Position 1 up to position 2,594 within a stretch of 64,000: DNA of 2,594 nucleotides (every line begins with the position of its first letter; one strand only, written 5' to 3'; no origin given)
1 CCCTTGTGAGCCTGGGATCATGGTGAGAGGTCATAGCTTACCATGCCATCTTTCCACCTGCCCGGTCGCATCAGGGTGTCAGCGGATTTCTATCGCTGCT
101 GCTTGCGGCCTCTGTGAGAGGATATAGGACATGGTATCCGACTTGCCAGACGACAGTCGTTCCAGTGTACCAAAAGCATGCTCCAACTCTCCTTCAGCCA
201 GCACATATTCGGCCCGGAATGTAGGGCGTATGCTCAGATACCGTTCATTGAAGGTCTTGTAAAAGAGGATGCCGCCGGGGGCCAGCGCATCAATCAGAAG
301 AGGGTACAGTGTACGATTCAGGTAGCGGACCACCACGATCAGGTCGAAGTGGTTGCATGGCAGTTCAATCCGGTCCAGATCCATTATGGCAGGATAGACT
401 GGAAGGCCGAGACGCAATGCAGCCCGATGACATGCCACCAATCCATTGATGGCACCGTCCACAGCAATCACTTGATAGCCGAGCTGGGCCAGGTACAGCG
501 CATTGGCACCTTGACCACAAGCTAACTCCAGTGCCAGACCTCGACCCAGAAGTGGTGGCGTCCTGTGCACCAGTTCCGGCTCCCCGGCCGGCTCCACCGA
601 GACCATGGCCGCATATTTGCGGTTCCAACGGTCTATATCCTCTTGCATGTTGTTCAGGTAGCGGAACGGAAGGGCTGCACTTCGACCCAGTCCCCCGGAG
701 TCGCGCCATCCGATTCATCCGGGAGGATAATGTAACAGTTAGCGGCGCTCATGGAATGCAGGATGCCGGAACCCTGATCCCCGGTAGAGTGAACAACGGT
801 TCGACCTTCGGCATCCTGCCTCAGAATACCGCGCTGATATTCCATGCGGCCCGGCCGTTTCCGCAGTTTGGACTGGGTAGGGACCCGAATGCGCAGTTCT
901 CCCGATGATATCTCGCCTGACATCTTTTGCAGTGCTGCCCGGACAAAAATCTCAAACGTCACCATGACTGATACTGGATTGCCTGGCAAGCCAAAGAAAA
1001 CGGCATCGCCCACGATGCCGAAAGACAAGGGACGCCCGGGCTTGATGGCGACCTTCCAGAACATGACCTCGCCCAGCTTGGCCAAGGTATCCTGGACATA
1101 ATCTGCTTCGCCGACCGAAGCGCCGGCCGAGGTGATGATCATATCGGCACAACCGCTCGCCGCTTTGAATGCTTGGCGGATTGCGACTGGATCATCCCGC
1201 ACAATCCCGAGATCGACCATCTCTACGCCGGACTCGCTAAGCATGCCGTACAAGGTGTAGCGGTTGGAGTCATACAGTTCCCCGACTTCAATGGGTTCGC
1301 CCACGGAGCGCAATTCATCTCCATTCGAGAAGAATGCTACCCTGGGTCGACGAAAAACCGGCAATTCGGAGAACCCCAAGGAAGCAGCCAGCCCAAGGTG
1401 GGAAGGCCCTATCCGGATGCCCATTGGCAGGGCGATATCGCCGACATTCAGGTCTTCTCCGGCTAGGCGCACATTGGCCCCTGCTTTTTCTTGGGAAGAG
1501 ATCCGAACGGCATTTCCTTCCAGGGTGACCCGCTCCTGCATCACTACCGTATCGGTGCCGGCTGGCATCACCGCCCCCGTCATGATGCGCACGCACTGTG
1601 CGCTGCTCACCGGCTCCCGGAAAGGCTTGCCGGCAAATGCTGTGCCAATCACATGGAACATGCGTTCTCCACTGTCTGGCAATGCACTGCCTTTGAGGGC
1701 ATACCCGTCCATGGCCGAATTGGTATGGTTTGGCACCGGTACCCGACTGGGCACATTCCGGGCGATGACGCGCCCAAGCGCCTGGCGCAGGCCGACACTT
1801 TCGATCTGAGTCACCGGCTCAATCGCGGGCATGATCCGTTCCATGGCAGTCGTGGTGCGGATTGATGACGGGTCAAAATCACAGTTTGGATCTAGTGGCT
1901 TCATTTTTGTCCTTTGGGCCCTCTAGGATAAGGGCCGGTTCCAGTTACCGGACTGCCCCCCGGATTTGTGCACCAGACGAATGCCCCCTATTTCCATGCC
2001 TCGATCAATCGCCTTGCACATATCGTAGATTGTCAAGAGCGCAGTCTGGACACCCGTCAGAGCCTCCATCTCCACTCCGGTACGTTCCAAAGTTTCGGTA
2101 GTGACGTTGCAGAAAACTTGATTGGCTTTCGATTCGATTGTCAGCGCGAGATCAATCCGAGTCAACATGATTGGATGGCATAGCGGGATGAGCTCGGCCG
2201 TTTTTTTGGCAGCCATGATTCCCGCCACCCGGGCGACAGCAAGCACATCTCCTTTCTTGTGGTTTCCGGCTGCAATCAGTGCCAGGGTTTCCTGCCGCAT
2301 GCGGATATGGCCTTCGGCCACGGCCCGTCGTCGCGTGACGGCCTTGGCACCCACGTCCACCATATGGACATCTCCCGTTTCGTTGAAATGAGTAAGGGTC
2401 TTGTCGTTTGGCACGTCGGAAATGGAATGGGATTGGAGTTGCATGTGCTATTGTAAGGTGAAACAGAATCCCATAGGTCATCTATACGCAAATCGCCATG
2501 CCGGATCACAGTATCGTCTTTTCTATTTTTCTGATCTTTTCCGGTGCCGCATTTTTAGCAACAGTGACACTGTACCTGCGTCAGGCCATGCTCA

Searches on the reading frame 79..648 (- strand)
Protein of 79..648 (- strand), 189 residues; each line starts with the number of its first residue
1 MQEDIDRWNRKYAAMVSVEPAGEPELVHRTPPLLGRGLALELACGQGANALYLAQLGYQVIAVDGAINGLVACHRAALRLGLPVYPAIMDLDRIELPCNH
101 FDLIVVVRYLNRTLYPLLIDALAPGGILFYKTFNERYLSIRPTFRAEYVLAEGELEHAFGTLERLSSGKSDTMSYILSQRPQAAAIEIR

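Call 6: search_protein_families(library=pfam, proteins=[window:79-648:-])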
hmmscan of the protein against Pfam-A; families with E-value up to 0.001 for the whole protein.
window:79-648:- (189 aa): 4 families
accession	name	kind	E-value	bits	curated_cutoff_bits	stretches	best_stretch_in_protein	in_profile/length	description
PF13649.12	Methyltransf_25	-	1.8e-08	35.4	27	1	40-111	2-78/97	Methyltransferase domain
PF03848.20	TehB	-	1.3e-07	31.7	20.4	1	37-121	32-119/193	Tellurite resistance protein TehB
PF08241.18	Methyltransf_11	-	1.5e-06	29.2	21.2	1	40-111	1-71/95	Methyltransferase domain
PF13489.12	Methyltransf_23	-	0.00013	22.1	27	1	28-142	14-128/164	Methyltransferase domain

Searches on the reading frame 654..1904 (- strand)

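Call 3: search_protein_families(library=pfam, proteins=[window:654-1904:-])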
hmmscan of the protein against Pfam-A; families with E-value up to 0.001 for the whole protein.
window:654-1904:- (416 aa): 3 families
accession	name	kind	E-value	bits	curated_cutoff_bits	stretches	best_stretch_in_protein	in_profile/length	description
PF03453.22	MoeA_N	-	4.1e-41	140.8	30.8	1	18-177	4-160/160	MoeA N-terminal region (domain I and II)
PF00994.29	MoCF_biosynth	-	5.4e-30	104.4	26.6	1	195-326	6-143/144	Probable molybdopterin binding domain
PF03454.20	MoeA_C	-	5.2e-20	71.9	22.1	1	341-412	2-72/72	MoeA C-terminal region (domain IV)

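Call 4: search_protein_families(library=ncbifam, proteins=[window:654-1904:-])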
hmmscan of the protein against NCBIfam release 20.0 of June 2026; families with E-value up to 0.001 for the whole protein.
window:654-1904:- (416 aa): 9 families
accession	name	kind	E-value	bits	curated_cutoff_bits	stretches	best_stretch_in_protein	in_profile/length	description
NF007960.1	PRK10680.1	equivalog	5.1e-163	542.5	440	1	17-412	3-401/401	molybdopterin molybdotransferase MoeA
NF011060.0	PRK14491.1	equivalog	1.6e-140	469.4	532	1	13-414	198-596/598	bifunctional molybdopterin-guanine dinucleotide biosynthesis adaptor protein MobB/molybdopterin molybdotransferase MoeA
NF045515.2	Glp_gephyrin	equivalog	4.1e-94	315.6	475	1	21-410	7-401/403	molybdotransferase-like divisome protein Glp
NF011068.0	PRK14498.1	equivalog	3.1e-92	309.7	534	1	16-414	11-412/647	molybdopterin biosynthesis protein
NF050098.1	MoeA_actino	exception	4.5e-89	299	560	1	30-409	15-397/400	molybdopterin molybdotransferase MoeA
NF011067.0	PRK14497.1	equivalog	9.9e-60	202.6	536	1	18-333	14-326/546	putative molybdopterin biosynthesis protein MoeA/unknown domain fusion protein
TIGR00177.1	molyb_syn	domain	1.8e-30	105.9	85.35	1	187-322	2-147/148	molybdenum cofactor synthesis domain-containing protein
NF002947.1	PRK03604.1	equivalog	0.00015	21.1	285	1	205-278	157-231/301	bifunctional molybdenum cofactor biosynthesis protein MoaC/MoaB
NF001813.0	PRK00549.1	equivalog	0.0002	20.5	379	1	200-277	7-84/414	competence/damage-inducible protein A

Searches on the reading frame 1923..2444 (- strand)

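Call 3: search_protein_families(library=pfam, proteins=[window:1923-2444:-])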
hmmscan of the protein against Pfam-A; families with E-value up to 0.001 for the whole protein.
window:1923-2444:- (173 aa): 1 family
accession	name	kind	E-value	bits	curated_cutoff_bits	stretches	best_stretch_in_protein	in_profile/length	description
PF01967.27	MoaC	-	3e-57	192.9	27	1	28-163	1-136/136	MoaC family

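Call 4: search_protein_families(library=ncbifam, proteins=[window:1923-2444:-])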
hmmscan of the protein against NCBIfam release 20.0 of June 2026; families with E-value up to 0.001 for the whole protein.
window:1923-2444:- (173 aa): 6 families
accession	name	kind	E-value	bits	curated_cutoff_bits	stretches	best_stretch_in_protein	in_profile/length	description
NF006870.0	PRK09364.1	subfamily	2.8e-69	231.9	162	1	14-170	3-159/161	cyclic pyranopterin monophosphate synthase MoaC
TIGR00581.1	moaC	equivalog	2.7e-61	205.7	141.5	1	17-165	1-148/148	cyclic pyranopterin monophosphate synthase MoaC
NF011069.0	PRK14499.1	equivalog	2e-55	188.1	457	1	16-170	2-156/308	cyclic pyranopterin monophosphate synthase MoaC/MOSC-domain-containing protein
NF002947.1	PRK03604.1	equivalog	2.7e-54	184.5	285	1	28-170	1-141/301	bifunctional molybdenum cofactor biosynthesis protein MoaC/MoaB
NF008999.0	PRK12343.1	equivalog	9.3e-47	158.6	171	1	15-148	2-132/156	cyclic pyranopterin monophosphate synthase MoaC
NF011070.0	PRK14500.1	equivalog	1.7e-40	139.4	606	1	14-172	5-167/358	putative bifunctional molybdopterin-guanine dinucleotide biosynthesis protein MoaC/MobA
